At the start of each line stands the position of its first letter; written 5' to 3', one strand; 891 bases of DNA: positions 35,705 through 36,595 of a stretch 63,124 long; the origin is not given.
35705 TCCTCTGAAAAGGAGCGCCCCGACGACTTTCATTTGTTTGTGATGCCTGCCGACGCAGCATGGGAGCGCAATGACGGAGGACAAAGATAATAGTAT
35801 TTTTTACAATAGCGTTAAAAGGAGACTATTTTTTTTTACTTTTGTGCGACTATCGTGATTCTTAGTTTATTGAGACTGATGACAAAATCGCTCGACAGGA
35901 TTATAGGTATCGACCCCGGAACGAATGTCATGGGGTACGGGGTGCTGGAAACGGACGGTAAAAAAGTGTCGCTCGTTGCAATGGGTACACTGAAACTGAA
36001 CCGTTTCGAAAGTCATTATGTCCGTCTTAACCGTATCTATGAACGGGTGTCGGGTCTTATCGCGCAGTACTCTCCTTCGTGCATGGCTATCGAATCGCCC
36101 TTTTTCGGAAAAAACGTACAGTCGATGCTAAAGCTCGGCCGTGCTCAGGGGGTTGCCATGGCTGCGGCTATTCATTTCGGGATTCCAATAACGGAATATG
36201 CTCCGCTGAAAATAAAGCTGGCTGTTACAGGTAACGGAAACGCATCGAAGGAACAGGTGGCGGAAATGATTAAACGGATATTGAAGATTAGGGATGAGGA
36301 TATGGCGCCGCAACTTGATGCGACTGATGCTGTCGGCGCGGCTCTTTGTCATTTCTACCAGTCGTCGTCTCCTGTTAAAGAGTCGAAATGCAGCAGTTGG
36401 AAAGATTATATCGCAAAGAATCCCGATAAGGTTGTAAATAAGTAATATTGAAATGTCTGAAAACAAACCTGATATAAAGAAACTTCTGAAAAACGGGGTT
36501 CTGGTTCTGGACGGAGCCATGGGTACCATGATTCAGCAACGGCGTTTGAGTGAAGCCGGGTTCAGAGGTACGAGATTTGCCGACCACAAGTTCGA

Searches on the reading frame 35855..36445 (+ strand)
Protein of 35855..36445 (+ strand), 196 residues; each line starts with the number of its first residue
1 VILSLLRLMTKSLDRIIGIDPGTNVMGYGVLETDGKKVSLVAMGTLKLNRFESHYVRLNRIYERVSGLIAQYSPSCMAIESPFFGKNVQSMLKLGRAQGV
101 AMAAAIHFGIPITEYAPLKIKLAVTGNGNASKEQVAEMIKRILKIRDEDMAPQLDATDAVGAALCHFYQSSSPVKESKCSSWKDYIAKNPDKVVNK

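Call 8: search_protein_families(library=pfam, proteins=[window:35855-36445:+], max_evalue=0.001)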
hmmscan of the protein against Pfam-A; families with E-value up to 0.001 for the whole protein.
window:35855-36445:+ (196 aa): 1 family
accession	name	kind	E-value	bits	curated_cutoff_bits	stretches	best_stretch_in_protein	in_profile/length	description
PF02075.23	RuvC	-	6.6e-42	143.4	22.2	1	16-166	1-148/148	Crossover junction endodeoxyribonuclease RuvC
